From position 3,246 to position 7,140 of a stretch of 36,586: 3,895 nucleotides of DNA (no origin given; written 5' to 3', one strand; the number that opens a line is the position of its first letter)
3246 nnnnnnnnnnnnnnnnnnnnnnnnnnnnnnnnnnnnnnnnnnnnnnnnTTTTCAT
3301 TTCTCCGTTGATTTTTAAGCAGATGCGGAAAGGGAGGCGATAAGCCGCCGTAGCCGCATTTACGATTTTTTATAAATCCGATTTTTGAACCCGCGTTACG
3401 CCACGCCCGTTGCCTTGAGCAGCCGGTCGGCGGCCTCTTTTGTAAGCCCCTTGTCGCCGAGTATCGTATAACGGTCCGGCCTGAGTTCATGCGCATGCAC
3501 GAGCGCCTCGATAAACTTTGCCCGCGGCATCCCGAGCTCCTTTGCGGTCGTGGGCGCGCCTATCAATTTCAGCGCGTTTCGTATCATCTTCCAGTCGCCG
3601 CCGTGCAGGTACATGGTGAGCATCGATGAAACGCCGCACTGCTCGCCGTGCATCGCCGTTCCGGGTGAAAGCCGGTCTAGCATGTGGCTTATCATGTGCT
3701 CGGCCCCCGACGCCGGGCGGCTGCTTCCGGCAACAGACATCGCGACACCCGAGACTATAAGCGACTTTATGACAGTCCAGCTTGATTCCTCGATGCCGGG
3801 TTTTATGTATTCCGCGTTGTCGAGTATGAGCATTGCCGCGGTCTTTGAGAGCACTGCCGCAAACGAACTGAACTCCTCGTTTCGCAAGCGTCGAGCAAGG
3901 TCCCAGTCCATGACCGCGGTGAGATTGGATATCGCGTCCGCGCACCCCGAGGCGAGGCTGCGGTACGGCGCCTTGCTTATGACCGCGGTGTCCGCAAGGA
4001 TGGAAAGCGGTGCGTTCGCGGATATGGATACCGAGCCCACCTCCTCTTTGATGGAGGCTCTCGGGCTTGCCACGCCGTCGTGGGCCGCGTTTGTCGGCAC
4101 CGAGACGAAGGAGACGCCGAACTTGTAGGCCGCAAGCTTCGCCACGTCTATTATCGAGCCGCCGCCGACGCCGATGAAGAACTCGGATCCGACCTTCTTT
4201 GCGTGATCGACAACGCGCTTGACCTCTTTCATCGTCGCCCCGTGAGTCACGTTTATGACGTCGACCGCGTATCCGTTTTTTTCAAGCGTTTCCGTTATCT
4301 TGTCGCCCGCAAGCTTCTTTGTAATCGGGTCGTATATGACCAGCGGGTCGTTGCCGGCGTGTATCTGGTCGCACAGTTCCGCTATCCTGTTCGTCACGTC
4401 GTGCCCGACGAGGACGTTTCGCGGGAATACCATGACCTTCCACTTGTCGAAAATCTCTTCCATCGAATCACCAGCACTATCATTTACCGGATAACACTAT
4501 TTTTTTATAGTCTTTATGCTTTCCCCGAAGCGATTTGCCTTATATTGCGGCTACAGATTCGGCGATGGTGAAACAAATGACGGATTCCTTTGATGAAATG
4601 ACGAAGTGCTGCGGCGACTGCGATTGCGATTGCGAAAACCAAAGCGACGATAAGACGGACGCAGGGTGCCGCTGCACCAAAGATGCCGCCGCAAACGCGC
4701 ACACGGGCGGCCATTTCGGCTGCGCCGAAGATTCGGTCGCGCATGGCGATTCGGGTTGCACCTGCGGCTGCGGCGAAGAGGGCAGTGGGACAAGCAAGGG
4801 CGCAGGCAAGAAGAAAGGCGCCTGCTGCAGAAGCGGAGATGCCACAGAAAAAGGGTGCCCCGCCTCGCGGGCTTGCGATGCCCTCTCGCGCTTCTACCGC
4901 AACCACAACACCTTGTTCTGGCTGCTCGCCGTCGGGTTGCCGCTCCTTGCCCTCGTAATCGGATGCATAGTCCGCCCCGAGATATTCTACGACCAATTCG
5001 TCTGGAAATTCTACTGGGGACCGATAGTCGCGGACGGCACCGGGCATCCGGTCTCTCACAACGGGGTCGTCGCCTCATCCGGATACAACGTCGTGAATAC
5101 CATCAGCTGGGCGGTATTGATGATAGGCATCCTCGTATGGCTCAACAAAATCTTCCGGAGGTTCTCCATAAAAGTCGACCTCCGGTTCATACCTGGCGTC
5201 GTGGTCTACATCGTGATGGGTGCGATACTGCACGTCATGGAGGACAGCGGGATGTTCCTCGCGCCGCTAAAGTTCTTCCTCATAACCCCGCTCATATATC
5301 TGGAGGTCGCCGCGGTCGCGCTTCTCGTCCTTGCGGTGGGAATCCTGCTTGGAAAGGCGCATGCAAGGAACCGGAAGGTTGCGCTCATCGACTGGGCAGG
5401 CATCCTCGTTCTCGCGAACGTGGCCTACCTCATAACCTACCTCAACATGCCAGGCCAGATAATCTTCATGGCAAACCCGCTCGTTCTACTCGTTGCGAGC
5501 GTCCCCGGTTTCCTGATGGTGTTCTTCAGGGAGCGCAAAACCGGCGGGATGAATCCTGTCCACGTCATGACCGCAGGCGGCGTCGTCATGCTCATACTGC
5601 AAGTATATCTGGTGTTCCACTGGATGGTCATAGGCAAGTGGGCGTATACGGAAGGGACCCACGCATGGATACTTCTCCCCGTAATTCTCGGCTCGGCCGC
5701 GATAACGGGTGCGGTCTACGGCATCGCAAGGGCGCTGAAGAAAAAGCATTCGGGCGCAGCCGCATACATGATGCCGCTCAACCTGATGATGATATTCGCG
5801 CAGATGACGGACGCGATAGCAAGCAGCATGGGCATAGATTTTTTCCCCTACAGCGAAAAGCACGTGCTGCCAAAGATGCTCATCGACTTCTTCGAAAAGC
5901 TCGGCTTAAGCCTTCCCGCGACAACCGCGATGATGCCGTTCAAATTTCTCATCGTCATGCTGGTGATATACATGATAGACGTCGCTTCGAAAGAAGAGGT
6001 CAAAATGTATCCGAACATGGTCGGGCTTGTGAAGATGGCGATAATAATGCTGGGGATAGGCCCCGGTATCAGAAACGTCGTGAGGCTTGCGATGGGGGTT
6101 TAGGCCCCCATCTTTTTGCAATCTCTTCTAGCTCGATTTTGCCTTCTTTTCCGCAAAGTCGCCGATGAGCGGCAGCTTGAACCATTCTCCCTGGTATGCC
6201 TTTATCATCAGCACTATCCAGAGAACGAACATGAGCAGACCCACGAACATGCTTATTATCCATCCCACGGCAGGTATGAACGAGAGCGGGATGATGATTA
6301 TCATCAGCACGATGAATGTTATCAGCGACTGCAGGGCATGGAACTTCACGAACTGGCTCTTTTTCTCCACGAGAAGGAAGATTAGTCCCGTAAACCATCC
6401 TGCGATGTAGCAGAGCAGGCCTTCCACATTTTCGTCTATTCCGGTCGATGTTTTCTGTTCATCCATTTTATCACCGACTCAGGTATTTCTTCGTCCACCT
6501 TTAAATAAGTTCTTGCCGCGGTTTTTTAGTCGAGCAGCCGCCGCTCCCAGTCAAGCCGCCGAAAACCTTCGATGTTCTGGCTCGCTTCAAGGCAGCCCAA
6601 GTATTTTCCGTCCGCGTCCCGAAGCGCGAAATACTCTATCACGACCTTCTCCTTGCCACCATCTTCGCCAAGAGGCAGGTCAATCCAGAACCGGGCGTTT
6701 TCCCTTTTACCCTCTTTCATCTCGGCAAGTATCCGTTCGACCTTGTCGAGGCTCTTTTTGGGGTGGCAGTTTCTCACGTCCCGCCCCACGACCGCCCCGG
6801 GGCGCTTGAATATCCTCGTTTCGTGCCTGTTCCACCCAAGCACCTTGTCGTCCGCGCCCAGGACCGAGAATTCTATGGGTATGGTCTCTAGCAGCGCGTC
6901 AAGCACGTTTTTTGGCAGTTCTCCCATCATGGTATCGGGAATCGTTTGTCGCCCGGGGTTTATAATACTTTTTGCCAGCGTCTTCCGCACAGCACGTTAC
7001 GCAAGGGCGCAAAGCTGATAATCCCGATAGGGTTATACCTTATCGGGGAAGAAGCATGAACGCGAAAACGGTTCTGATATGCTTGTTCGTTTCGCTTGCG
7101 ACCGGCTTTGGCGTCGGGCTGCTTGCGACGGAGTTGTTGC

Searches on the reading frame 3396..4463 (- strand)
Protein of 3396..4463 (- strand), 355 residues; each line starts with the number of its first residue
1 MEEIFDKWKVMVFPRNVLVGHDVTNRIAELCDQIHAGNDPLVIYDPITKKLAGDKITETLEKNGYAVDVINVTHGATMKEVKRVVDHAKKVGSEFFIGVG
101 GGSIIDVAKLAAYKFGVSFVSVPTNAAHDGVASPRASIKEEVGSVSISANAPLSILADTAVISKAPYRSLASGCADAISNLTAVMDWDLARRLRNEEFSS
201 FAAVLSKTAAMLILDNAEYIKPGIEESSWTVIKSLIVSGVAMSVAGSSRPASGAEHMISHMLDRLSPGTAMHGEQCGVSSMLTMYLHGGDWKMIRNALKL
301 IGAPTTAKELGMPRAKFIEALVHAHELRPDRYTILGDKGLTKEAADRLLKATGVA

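Call 13: search_protein_families(library=pfam, proteins=[window:3396-4463:-])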
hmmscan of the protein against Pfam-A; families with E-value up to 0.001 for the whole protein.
window:3396-4463:- (355 aa): 3 families
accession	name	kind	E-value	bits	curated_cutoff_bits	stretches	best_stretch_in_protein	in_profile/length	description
PF13685.12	Fe-ADH_2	-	1.5e-37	129.4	28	1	19-166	2-149/149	Iron-containing alcohol dehydrogenase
PF00465.25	Fe-ADH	-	4.7e-18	65.8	31.3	1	14-161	1-165/168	Iron-containing alcohol dehydrogenase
PF01761.26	DHQ_synthase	-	9.3e-05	22.5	24.2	1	77-169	15-112/115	3-dehydroquinate synthase N-terminal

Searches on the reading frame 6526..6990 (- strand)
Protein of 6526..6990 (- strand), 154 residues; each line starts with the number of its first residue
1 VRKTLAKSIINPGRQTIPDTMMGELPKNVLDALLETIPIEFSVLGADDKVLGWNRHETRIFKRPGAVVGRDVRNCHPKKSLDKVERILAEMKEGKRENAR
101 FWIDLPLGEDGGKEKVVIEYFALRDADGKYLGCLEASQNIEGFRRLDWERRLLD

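Call 27: search_protein_families(library=pfam, proteins=[window:6526-6990:-])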
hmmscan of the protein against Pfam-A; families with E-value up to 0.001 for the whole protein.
window:6526-6990:- (154 aa): 3 families
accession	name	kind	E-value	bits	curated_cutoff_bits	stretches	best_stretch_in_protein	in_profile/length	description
PF13596.12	PAS_10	-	6e-21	75.5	22.1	1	30-140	1-105/106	PAS domain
PF08448.16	PAS_4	-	1.8e-05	25.3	23.1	1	38-143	5-108/110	PAS fold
PF00989.32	PAS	-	0.00096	19.6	22.6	0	30-131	3-104/113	PAS fold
